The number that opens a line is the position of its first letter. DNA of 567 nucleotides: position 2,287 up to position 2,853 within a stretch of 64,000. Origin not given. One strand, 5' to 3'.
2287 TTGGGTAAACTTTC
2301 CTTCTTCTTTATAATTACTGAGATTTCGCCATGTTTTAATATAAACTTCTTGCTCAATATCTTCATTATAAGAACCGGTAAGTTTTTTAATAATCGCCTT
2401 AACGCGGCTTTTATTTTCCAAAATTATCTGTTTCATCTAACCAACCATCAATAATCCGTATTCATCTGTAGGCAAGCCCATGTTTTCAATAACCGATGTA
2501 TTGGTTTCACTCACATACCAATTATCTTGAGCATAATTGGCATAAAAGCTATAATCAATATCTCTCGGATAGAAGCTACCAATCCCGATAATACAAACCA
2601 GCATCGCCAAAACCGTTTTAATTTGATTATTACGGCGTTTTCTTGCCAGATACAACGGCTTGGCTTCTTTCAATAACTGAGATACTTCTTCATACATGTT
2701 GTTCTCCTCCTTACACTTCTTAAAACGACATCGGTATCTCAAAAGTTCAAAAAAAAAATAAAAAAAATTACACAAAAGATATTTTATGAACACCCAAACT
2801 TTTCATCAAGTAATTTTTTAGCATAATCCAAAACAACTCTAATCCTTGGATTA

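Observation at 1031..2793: ECF-sigma operon wiring an LTXXQ (Spy/CpxP/ZraP-like) periplasmic protein and a secreted His/Pro-repeat protein: putative envelope or metal stress module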

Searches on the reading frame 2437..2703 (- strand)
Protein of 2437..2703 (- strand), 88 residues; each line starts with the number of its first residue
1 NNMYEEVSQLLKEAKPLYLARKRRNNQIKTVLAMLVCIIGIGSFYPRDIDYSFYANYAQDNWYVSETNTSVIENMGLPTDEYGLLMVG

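Call 3: search_protein_families(library=pfam, proteins=[window:2437-2703:-], max_evalue=1)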
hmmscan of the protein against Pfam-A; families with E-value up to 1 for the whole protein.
window:2437-2703:- (88 aa): 1 family
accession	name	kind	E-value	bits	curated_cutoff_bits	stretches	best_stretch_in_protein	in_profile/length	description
PF14897.12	EpsG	-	0.091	12.3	30.1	1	16-69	154-214/326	EpsG family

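Call 4: search_protein_families(library=ncbifam, proteins=[window:2437-2703:-], max_evalue=1)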
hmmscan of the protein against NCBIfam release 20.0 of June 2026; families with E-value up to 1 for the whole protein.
window:2437-2703:- (88 aa): 0 families

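Call 22: search_solved_structures(query=window:2440-2697:-, max_evalue=10)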
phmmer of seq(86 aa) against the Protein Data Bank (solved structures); distinct sequences matched with E-value up to 10: 26.
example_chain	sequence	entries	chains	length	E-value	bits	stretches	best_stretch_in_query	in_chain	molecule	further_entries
8t7i_B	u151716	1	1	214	0.076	16.2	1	22-60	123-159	S1CE variant of Fab F1 light chain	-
6tjl_A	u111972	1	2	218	0.094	15.9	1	21-84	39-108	Alr0975 protein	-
8t7f_G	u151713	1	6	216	0.11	15.8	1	22-60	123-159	S1 variant of Fab F1 light chain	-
6jlu_C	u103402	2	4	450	0.17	15.1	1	9-60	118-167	PsbC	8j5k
6th5_A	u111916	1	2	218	0.17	15.1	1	22-84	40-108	Alr0975 protein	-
6tho_A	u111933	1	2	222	0.17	15.1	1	22-84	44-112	Alr0975 protein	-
7vd5_C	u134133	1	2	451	0.18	15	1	9-60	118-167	Photosystem II CP43 reaction center protein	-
6j3y_C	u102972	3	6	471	0.19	14.9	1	9-60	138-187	Photosystem II chlorophyll protein CP43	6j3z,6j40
7cn2_G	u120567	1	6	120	0.23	14.7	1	39-79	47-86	The heavy chain variable region of H16.001 Fab fragment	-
2btw_B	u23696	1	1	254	0.23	14.7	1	22-84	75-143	ALR0975 PROTEIN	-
2btw_A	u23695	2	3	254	0.23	14.7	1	22-84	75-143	ALR0975 PROTEIN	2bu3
8uwz_D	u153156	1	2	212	0.23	14.7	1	22-60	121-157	Raamsizumab light chain S1C variant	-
8t8i_L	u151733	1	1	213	0.28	14.4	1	21-60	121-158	Fab light chain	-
8uhs_L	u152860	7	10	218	0.32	14.2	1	22-60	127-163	hSC44.ck.20.elbow Fab light chain | hSC44.ck.20 Fab light chain | hSC44.ck Fab light chain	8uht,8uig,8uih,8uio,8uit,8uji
8uhh_L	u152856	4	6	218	0.32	14.2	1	22-60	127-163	hSC44.ck.elbow.20.N32F Fab light chain | hSC44.ck.20.N32F Fab light chain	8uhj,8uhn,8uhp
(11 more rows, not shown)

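Call 23: find_homologous_proteins(query=window:2440-2697:-, max_evalue=0.01)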
Query seq(86 aa) (86 aa): 56 proteins with E <= 0.01 among 56 candidates.
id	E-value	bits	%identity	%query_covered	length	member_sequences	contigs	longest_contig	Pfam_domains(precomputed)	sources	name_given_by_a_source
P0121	3.6e-50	185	99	100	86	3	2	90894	-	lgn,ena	-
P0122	7.2e-38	145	88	100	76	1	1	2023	-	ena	-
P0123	1.7e-31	125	69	100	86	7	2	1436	-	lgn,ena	-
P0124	4.8e-24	101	65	98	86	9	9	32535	-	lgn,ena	-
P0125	5.3e-24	101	61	97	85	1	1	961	-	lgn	-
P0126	9.0e-24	101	62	100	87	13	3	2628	-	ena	-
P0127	1.6e-23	100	61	98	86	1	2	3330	-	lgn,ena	-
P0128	3.4e-23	99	61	100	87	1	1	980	-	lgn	-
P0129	4.3e-23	98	62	98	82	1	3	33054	-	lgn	-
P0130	6.0e-23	98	60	98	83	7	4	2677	-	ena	-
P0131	6.1e-23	98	59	100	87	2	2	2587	-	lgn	-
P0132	9.3e-23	97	58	98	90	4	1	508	-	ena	-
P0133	1.9e-22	96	57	97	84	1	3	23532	-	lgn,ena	-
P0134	2.6e-22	96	60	98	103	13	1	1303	-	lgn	-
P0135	2.8e-22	96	58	97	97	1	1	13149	-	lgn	-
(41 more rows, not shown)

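Call 30: find_related_loci(query=A1, collection=genome_contigs, flank=4000)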
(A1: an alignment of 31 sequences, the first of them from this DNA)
Query A1 (86 aa) in genome_contigs; peptide patterns used: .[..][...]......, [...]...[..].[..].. (x = any residue, [..] = any of these).
514 stretches matched a pattern; 302 encode a relative of the query (tblastn E <= 1e-3); the best 80 are kept; 80 distinct loci.
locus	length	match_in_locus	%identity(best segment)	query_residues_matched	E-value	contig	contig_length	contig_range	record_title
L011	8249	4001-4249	62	1-86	3e-33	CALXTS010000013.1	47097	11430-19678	MAG: uncultured Alphaproteobacteria bacterium isolate BRZ_SL__bin119 genome assembly, contig: BRZ_SL__NODE_953_length_47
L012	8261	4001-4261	60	3-86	1e-30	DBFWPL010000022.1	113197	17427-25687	MAG TPA_asm: Alphaproteobacteria bacterium isolate MAG7984 contig22, whole genome shotgun sequence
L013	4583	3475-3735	63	1-86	2e-30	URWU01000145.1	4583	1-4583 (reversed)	uncultured Alphaproteobacteria bacterium isolate UMGS1426 genome assembly, contig: NODE_2208_length_4583_cov_4.470848, w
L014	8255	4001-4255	65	3-86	1e-29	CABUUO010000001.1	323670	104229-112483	MAG TPA_asm: uncultured proteobacterium isolate MGYG-HGUT-04400 genome assembly, contig: GUT_GENOME272660_1, whole genom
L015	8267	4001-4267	60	3-86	2e-29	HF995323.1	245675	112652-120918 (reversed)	Proteobacteria bacterium CAG:495 genomic scaffold, scf117, whole genome shotgun sequence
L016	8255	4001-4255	64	3-86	1e-29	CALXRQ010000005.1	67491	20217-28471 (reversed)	MAG: uncultured Alphaproteobacteria bacterium isolate BRZ_KF__bin25 genome assembly, contig: BRZ_KF__NODE_613_length_674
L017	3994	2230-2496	60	3-86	2e-29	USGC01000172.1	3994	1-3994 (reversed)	uncultured bacterium isolate UMGS1686 genome assembly, contig: NODE_9671_length_3994_cov_2.938309, whole genome shotgun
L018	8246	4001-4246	60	3-86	8e-29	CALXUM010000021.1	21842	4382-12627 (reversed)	MAG: uncultured Alphaproteobacteria bacterium isolate BRZ_CT__bin98 genome assembly, contig: BRZ_CT__NODE_3075_length_21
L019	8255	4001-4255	60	3-86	1e-28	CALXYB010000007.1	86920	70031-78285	MAG: uncultured Alphaproteobacteria bacterium isolate BRZ_DL__bin79 genome assembly, contig: BRZ_DL__NODE_434_length_869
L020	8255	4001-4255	60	3-86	1e-28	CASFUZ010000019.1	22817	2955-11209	uncultured proteobacterium isolate O15_L1_384384_idba_bin.74 genome assembly, contig: O15_L1_384384_idba_bin.74.fa_scaff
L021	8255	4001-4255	60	3-86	3e-28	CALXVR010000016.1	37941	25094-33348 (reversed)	MAG: uncultured Alphaproteobacteria bacterium isolate BRZ_SB__bin123 genome assembly, contig: BRZ_SB__NODE_1476_length_3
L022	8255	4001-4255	58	3-86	3e-27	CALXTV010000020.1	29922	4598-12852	MAG: uncultured Alphaproteobacteria bacterium isolate BRZ_LG__bin14 genome assembly, contig: BRZ_LG__NODE_1661_length_29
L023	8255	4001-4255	58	3-86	7e-27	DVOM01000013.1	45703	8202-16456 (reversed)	MAG TPA_asm: Candidatus Scatocola faecigallinarum isolate 2846 CHK22__C90632_L45703_ERR2241687, whole genome shotgun seq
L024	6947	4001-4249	56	1-85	2e-26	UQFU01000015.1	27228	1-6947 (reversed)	uncultured Alphaproteobacteria bacterium isolate UMGS241 genome assembly, contig: NODE_705_length_27228_cov_5.451220, wh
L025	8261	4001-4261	55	1-85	8e-26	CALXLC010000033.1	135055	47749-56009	MAG: uncultured Alphaproteobacteria bacterium isolate E27__bin196 genome assembly, contig: E27__k127_6067688, whole geno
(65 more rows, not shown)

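Call 38: search_protein_representatives(alignment_id=A1)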
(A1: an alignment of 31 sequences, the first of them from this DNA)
Query: 31 sequences, 86 profile positions. Proteins with E-value up to 0.001 (for the whole library): 165; up to 1e-10: 57; up to 1e-30: 0. The best 150 are listed.
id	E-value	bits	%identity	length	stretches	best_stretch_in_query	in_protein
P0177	1.4e-30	121.7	-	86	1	1-86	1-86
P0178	1.6e-30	121.5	-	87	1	2-86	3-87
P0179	1.8e-27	111.7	-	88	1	1-86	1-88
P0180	1.7e-26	108.6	-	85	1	2-85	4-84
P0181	1.1e-25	106.0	-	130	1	1-85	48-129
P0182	1.5e-25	105.6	-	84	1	1-86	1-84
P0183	5.6e-25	103.7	-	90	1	1-86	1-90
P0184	5.0e-24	100.7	-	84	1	1-86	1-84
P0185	5.6e-24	100.5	-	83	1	1-86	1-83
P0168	1.5e-22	96.0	-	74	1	1-85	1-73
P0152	3.4e-22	94.8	-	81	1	1-86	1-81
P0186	1.3e-20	89.7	-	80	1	1-85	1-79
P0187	2.4e-20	88.9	-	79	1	1-84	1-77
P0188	6.7e-20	87.5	-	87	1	2-85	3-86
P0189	2.0e-19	85.9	-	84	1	1-85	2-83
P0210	4.4e-15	72.0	-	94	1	1-85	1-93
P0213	3.1e-14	69.3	-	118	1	3-86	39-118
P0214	1.2e-13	67.4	-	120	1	2-85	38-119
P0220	2.1e-12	63.4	-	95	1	1-85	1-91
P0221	2.3e-12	63.3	-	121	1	3-86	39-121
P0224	1.3e-11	60.9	-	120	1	1-83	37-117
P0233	3.5e-10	56.3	-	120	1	2-86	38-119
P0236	8.9e-10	55.0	-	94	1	1-85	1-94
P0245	2.3e-09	53.7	-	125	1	1-85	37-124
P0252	7.1e-09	52.1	-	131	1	2-85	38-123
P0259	3.9e-08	49.8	-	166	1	1-86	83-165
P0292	7.7e-06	42.4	-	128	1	1-85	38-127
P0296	9.1e-06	42.2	-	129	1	1-83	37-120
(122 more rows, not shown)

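Call 40: search_protein_families(library=pfam, proteins=[P0213, P0214, P0221, P0224, P0233, P0245, P0252, P0292, P0296, P0259], max_evalue=1)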
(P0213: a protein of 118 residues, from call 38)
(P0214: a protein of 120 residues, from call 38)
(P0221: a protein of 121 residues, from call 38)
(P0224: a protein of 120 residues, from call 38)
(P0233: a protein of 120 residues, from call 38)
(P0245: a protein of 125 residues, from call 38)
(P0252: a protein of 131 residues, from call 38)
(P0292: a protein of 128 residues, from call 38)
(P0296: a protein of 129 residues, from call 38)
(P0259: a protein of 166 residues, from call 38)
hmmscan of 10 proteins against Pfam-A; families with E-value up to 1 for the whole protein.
P0213 (118 aa): 5 families
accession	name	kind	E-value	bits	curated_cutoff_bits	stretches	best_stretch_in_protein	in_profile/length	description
PF18903.5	DUF5659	-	0.021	15.1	23.6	1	2-26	26-49/75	Domain of unknown function (DUF5659)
PF18517.6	LZ3wCH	-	0.022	15.2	26.1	0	18-63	4-43/55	Leucine zipper with capping helix domain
PF13490.11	zf-HC2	-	0.025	15.1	22.2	1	18-31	22-35/35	Putative zinc-finger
PF05292.17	MCD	-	0.064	13.3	23.2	1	16-70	166-220/253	Malonyl-CoA decarboxylase C-terminal domain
PF05837.17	CENP-H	-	0.08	13.2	29.9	1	9-66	118-177/202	Centromere protein H (CENP-H)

P0214 (120 aa): 6 families
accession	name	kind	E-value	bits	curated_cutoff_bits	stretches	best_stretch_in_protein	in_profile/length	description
PF09716.15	ETRAMP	-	0.029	14.8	29.1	1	30-81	22-76/81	Malarial early transcribed membrane protein (ETRAMP)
PF04647.20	AgrB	-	0.036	13.8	23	1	45-98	127-180/185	Accessory gene regulator B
PF13490.11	zf-HC2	-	0.044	14.3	22.2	1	18-31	22-35/35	Putative zinc-finger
PF25101.1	Spectrin_7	-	0.046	14.5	27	1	16-65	9-57/99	Animal spectrin repeats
PF04592.20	SelP_N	-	0.12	12.1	23.2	1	73-114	62-102/234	Selenoprotein P, N terminal region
PF03904.18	DUF334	-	0.26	12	30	0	23-44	20-41/123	Domain of unknown function (DUF334)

P0221 (121 aa): 6 families
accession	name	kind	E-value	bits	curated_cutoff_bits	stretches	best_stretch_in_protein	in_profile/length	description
PF07112.16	DUF1368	-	0.0048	16.2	25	1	37-93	105-160/404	Protein of unknown function (DUF1368)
PF09688.15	Wx5_PLAF3D7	-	0.005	17.3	25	0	78-108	94-124/144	Protein of unknown function (Wx5_PLAF3D7)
PF14423.12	Imm5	-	0.023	15.3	25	1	13-81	52-121/186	Immunity protein Imm5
PF20529.3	DUF6744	-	0.03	13.7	27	1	8-75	233-301/314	Family of unknown function (DUF6744)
PF13490.11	zf-HC2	-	0.039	14.5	22.2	1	16-31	20-35/35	Putative zinc-finger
PF21752.2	DACNG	-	0.063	13.7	27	1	14-61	34-82/208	Probable sensor domain DACNG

P0224 (120 aa): 0 families

P0233 (120 aa): 1 family
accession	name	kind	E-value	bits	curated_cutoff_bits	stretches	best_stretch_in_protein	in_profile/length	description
PF25100.1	DUF7809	-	0.016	15.9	27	1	21-64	41-84/160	Domain of unknown function (DUF7809)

P0245 (125 aa): 3 families
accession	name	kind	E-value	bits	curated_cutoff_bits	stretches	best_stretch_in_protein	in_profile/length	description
PF22995.2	C2CH-3rd_BIRD-IDD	-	0.037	14.2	27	1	19-28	16-25/25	BIRD-IDD transcription factor, third C2HC zinc finger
PF13490.11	zf-HC2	-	0.13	12.8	22.2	1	17-30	21-34/35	Putative zinc-finger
PF15061.11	DUF4538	-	0.21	11.8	27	1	63-96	9-43/57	Domain of unknown function (DUF4538)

P0252 (131 aa): 2 families
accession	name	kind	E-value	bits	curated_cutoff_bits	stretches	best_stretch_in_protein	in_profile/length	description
PF19668.4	DUF6171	-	0.069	14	27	1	22-57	10-45/80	Family of unknown function (DUF6171)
PF16405.10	DUF5013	-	0.14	12.8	28.5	1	81-120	39-78/149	Domain of unknown function (DUF5013)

P0292 (128 aa): 2 families
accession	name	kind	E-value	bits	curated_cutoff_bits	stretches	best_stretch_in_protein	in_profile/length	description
PF05917.16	DUF874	-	0.062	12.8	21.9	1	34-104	193-261/398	Helicobacter pylori protein of unknown function (DUF874)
PF07503.17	zf-HYPF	-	0.32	11.3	23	1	27-38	1-12/34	HypF finger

P0296 (129 aa): 3 families
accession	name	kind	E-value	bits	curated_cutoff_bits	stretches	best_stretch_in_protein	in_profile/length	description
PF11145.14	DUF2921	-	0.055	13.5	27.5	1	43-76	180-213/236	Transmembrane E3 ligase/DUF2921 transmembrane domain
PF13490.11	zf-HC2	-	0.064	13.8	22.2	1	18-31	22-35/35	Putative zinc-finger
PF06941.18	NT5C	-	0.086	13.2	24.8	1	5-47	47-89/180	5' nucleotidase, deoxy (Pyrimidine), cytosolic type C protein (NT5C)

P0259 (166 aa): 2 families
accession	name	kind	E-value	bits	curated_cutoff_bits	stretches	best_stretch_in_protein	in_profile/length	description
PF13490.11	zf-HC2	-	0.0018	18.7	22.2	1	62-77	20-35/35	Putative zinc-finger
PF09716.15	ETRAMP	-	0.17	12.3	29.1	0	82-125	29-75/81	Malarial early transcribed membrane protein (ETRAMP)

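Call 41: list_cluster_members(proteins=[P0214, P0221, P0233, P0252, P0213, P0210, P0236, P0220])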
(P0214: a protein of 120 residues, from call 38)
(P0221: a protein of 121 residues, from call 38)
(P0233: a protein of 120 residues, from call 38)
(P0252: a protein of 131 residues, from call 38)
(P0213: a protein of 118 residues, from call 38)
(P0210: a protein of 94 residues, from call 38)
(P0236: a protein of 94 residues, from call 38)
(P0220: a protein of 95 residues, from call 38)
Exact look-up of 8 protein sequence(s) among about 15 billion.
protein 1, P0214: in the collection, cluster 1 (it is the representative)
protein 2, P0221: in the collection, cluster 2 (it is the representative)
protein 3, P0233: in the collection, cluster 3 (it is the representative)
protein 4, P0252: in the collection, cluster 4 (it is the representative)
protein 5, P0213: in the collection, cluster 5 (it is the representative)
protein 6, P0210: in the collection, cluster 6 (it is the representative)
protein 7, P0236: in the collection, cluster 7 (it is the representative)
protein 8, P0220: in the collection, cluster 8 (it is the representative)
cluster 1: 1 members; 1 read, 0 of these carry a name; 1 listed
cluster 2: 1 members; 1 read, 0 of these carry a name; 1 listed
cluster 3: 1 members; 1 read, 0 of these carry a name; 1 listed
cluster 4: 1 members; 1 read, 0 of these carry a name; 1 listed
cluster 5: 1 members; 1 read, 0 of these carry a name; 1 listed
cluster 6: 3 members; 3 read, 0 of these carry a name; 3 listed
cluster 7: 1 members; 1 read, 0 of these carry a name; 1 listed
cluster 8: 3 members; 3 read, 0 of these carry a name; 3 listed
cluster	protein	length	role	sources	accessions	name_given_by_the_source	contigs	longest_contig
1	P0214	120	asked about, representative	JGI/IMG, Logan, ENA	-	-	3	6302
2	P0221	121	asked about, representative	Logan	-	-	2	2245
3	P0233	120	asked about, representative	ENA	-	-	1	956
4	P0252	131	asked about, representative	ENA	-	-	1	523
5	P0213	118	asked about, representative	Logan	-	-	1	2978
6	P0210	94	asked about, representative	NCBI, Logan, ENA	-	-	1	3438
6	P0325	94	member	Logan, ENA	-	-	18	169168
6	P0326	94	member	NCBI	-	-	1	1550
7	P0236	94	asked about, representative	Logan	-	-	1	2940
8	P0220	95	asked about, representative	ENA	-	-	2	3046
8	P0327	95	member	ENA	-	-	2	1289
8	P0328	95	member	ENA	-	-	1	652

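Call 42: find_encoding_contigs(protein=P0214, flank=4000, max_places=3)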
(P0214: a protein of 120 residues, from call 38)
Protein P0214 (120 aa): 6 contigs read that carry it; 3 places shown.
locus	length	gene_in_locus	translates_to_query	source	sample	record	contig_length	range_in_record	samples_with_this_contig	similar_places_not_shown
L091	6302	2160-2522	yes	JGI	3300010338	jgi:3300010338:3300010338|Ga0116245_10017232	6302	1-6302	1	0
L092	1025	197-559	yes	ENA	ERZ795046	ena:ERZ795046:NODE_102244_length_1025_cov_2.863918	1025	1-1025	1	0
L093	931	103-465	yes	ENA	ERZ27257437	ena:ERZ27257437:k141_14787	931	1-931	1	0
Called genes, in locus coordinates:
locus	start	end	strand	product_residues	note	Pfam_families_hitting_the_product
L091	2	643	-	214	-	?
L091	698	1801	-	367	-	PF01855:POR_N, PF02780:Transketolase_C, PF17147:PFOR_II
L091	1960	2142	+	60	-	-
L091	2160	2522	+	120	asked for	-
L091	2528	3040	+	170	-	PF04542:Sigma70_r2, PF08281:Sigma70_r4_2, PF04545:Sigma70_r4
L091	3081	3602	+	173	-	PF07813:LTXXQ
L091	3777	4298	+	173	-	PF00156:Pribosyltran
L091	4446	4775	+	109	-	-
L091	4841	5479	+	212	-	-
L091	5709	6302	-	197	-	?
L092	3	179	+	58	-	?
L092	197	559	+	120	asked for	-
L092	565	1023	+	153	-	?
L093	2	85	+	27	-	?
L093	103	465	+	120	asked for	-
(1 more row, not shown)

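Call 55: search_solved_structures(query=A2, max_evalue=10, show_alignments=3)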
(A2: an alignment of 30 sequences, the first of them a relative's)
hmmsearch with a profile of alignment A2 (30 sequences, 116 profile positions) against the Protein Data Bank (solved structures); distinct sequences matched with E-value up to 10: 10.
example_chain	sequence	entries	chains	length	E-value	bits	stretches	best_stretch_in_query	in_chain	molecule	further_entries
5wuq_C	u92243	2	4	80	0.00079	23.1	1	15-48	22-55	Anti-sigma-W factor RsiW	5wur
7ydq_A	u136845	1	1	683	0.75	13.5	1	57-110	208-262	Nucleoside transporter 1,Green fluorescent protein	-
9k7s_A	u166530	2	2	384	1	13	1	57-110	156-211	Nucleoside transporter 1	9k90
2byk_B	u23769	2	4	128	1.5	12.5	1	39-89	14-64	CHRAC-14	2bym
6zzm_A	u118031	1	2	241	1.7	12.3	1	32-98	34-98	Dihydrolipoamide acetyltransferase component of pyruvate dehydrogenase complex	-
7wn0_A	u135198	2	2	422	1.8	12.3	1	57-110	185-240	Equilibrative nucleoside/nucleobase transporter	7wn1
6egc_A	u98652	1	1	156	2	12.1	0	18-59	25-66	SC_2L4HC2_23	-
9k7g_A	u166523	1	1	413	2.2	11.9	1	57-110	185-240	Nucleoside transporter 1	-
9k8y_A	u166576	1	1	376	3.2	11.4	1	57-110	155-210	Nucleoside transporter 1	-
9k88_A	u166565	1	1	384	8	10.1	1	57-110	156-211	Nucleoside transporter 1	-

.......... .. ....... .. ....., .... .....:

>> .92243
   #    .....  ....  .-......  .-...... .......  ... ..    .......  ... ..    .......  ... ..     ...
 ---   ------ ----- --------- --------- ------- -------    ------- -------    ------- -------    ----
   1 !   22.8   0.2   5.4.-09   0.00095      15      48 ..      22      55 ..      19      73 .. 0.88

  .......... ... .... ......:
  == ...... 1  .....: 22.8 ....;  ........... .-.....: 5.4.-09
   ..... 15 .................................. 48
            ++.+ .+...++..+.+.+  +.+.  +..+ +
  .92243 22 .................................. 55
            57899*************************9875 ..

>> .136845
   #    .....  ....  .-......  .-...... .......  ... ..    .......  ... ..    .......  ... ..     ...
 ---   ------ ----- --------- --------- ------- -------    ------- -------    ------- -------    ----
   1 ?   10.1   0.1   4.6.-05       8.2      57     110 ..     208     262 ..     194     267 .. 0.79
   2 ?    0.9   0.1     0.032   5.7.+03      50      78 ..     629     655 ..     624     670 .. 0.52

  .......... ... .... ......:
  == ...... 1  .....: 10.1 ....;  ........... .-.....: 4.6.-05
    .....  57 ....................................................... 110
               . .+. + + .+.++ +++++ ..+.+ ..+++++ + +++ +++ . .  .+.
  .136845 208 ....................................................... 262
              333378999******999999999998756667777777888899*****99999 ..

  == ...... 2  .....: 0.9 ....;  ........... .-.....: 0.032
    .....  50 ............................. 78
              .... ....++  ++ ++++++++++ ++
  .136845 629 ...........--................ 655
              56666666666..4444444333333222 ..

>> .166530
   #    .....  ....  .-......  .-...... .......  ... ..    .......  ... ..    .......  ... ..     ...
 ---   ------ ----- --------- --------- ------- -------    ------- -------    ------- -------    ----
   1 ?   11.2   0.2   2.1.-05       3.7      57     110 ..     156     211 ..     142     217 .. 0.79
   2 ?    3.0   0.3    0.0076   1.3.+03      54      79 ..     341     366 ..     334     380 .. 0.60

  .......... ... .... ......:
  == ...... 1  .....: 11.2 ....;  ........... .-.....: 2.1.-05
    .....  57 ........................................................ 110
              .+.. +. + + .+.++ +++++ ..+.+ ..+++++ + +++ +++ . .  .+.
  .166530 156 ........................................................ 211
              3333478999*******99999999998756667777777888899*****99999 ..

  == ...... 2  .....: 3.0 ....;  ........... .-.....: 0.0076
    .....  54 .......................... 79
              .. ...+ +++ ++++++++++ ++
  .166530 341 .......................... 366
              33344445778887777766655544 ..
